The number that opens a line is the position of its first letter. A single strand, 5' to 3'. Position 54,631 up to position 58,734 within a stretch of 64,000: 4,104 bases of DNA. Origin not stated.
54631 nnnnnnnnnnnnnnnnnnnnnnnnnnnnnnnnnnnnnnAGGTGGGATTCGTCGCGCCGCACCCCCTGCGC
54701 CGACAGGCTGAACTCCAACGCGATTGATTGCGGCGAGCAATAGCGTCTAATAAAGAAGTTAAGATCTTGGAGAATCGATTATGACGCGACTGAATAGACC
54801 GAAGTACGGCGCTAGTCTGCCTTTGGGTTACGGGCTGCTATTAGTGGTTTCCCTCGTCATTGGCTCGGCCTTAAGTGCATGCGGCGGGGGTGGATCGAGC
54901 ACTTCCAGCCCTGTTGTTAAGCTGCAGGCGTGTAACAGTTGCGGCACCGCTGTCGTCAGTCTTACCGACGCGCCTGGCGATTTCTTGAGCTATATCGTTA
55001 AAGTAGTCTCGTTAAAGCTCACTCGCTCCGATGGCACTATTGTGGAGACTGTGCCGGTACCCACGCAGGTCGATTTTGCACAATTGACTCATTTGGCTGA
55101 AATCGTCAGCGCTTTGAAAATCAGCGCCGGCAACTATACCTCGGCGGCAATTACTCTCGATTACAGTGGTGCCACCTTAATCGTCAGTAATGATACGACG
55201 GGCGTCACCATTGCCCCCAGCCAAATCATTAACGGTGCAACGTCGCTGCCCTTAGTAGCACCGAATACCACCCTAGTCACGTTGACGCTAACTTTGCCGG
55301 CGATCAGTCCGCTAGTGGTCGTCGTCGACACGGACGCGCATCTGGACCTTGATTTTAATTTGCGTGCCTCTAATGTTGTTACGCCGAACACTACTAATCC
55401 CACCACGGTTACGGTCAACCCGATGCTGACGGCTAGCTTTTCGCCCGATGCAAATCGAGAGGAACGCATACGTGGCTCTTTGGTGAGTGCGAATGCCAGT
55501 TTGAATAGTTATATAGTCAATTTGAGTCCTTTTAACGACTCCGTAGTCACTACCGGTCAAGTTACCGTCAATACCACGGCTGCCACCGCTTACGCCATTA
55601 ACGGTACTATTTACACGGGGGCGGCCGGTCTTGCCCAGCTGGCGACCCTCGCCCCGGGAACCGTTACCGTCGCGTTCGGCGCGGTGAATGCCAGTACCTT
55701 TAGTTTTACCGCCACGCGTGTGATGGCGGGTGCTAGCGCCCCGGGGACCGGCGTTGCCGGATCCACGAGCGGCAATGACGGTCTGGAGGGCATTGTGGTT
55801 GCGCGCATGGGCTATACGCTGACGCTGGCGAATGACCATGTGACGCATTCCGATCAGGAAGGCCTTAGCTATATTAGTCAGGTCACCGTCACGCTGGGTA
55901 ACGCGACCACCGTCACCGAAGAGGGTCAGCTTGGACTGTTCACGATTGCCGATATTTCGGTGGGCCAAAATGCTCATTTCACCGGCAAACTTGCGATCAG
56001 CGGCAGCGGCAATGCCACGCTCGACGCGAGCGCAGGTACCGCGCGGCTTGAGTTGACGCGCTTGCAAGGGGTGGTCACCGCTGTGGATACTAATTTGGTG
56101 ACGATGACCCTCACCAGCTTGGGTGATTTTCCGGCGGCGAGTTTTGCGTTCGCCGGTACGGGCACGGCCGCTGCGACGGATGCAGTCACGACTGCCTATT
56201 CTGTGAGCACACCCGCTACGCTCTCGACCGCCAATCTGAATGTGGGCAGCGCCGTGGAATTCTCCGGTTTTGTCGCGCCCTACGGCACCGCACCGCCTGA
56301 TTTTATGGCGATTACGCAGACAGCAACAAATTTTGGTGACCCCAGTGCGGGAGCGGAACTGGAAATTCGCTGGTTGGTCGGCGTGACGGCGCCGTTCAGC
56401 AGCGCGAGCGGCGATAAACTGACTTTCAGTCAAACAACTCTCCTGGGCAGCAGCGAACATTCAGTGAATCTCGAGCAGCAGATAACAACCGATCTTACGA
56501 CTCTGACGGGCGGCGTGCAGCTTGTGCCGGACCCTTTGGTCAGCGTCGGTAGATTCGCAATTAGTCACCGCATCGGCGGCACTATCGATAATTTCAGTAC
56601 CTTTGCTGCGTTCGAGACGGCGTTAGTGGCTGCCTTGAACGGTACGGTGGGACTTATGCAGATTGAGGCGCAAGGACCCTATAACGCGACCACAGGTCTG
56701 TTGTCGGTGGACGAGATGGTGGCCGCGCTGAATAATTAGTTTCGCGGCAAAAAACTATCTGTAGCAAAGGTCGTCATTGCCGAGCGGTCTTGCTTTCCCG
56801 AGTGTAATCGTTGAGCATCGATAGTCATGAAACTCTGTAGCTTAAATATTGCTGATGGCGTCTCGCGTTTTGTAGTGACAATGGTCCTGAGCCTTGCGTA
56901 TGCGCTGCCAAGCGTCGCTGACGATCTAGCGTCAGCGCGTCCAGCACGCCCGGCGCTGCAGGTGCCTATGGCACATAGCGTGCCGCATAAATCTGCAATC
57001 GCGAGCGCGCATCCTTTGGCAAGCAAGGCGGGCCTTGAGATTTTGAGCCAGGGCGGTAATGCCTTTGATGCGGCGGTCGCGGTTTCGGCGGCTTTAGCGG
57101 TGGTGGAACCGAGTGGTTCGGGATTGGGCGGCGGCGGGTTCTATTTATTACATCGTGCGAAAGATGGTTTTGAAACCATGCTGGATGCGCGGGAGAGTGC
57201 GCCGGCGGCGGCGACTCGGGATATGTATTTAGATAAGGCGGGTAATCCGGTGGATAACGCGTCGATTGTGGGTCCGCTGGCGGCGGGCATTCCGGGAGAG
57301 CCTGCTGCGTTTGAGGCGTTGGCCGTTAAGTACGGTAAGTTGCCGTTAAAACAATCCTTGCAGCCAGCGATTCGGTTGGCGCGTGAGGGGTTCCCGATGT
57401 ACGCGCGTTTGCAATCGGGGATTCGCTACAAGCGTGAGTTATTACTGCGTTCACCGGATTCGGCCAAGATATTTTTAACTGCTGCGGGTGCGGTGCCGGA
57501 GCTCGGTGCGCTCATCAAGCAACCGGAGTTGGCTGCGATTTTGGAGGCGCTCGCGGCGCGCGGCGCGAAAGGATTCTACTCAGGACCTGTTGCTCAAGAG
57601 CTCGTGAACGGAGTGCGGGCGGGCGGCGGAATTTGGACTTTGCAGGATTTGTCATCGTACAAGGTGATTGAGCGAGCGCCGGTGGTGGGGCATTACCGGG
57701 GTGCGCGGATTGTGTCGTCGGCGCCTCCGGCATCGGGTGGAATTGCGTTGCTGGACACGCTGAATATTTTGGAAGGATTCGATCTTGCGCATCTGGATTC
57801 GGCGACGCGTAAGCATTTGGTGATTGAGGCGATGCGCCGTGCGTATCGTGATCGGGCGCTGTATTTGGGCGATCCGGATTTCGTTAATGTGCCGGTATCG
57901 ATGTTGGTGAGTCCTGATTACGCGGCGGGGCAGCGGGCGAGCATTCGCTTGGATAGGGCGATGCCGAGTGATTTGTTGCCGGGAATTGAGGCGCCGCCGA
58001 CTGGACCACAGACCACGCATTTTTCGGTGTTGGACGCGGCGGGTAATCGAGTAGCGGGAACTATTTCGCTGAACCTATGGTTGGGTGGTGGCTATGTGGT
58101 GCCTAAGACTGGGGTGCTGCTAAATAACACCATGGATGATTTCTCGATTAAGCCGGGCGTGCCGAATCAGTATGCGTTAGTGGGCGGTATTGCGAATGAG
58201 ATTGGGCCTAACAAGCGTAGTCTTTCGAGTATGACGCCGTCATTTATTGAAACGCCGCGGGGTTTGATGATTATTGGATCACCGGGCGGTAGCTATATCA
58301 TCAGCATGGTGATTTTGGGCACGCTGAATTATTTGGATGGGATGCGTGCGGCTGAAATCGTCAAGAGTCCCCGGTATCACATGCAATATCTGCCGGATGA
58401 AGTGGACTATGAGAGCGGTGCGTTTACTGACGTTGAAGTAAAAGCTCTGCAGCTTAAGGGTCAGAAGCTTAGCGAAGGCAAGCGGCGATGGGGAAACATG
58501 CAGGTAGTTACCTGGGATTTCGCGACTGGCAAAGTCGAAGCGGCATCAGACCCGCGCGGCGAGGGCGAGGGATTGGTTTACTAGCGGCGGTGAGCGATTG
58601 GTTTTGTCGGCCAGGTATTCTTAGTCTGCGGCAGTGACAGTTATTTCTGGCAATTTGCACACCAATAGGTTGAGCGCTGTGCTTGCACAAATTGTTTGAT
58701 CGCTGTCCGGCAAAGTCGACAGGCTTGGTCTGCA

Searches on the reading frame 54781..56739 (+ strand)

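Call 70: search_protein_families(library=pfam, proteins=[window:54781-56739:+], max_evalue=0.00001)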
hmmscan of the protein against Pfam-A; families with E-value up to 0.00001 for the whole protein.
window:54781-56739:+ (652 aa): 1 family
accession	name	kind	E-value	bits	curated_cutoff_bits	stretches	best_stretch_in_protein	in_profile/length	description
PF14321.11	DUF4382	-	1.9e-07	31.8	25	1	55-200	2-125/136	Domain of unknown function (DUF4382)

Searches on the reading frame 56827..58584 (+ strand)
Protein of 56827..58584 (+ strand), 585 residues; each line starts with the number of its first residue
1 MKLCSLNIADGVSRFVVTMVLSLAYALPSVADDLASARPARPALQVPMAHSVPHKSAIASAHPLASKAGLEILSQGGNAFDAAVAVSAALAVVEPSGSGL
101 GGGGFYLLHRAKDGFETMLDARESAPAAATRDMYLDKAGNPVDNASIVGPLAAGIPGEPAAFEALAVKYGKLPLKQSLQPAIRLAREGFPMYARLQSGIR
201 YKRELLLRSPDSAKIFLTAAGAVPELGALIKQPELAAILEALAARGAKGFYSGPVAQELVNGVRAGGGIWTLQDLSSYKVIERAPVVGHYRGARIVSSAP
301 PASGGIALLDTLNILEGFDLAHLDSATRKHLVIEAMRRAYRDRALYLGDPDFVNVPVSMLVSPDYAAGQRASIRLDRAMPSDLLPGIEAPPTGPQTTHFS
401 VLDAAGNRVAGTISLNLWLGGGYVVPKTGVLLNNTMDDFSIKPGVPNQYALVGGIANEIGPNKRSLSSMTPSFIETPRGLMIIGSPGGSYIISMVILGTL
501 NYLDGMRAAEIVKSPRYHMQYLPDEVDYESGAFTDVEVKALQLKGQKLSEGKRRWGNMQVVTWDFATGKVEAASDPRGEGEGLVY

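Call 70: search_protein_families(library=pfam, proteins=[window:56827-58584:+], max_evalue=0.00001)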
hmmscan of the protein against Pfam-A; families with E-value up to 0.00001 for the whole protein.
window:56827-58584:+ (585 aa): 1 family
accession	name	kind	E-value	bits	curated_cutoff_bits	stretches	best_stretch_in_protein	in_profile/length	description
PF01019.26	G_glu_transpept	-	5.7e-153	510.8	27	1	71-580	2-512/512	Gamma-glutamyltranspeptidase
